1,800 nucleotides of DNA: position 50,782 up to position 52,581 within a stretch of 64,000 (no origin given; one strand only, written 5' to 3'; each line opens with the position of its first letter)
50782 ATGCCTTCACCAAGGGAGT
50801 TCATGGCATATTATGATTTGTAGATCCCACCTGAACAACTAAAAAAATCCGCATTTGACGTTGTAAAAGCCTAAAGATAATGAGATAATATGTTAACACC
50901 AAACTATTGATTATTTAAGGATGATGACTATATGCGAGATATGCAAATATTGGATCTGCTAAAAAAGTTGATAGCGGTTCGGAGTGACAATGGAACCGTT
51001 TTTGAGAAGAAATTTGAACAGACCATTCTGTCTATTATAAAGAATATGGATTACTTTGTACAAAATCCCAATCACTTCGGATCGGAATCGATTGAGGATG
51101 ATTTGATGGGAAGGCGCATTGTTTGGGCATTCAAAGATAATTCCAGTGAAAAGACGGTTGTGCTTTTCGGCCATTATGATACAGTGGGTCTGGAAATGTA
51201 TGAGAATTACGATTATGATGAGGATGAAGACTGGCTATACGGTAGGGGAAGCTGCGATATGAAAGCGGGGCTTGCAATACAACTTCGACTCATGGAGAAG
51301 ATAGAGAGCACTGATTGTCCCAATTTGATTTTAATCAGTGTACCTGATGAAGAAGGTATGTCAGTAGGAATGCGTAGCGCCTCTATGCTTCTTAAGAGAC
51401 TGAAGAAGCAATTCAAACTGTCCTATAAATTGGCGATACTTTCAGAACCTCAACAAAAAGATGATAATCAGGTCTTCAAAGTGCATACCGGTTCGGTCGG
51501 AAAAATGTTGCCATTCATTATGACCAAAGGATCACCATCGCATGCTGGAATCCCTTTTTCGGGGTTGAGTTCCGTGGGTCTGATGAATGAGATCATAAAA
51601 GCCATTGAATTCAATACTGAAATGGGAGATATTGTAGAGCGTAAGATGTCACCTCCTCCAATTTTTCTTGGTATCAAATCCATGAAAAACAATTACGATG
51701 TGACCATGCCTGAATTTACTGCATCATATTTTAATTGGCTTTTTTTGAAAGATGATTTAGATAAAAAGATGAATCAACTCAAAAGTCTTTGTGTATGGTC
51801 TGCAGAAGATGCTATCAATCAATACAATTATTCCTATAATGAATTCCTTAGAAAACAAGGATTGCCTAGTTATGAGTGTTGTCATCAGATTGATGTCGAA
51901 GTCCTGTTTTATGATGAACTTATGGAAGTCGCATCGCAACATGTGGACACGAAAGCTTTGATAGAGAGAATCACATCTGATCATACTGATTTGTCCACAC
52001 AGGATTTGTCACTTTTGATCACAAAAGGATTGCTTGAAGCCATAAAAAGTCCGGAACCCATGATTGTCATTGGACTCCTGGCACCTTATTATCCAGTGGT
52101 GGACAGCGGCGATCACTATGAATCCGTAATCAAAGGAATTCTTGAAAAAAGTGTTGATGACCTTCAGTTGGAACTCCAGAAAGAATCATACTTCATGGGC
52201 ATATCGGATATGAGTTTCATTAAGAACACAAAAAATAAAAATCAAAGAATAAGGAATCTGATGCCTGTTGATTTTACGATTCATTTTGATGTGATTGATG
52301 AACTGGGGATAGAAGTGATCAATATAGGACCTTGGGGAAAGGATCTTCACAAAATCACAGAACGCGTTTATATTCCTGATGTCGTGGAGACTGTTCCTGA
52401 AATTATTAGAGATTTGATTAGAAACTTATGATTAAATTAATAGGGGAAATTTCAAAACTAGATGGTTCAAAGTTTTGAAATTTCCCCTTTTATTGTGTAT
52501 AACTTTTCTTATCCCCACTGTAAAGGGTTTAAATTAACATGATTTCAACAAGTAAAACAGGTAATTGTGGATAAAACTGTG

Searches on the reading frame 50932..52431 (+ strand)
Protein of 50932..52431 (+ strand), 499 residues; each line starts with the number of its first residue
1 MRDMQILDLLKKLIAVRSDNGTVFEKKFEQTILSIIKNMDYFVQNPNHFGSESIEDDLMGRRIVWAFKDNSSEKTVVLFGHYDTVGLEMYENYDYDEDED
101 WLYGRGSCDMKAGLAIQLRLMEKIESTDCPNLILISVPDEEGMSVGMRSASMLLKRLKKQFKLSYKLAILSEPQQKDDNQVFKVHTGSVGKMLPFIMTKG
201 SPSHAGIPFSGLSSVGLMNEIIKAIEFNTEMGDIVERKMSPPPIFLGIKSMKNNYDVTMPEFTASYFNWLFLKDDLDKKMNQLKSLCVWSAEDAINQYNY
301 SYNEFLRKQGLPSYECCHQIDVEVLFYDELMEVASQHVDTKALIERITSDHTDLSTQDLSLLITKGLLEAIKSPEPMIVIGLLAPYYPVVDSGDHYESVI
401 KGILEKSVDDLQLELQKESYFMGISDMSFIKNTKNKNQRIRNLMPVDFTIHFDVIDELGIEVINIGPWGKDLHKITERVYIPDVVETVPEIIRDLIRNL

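Call 72: search_protein_families(library=pfam, proteins=[window:50932-52431:+], max_evalue=1e-8)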
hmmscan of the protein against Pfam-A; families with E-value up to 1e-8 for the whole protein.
window:50932-52431:+ (499 aa): 1 family
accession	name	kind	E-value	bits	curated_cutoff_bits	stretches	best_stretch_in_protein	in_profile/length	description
PF01546.33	Peptidase_M20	-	3.4e-16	60.2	24.6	1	78-431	2-166/206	Peptidase family M20/M25/M40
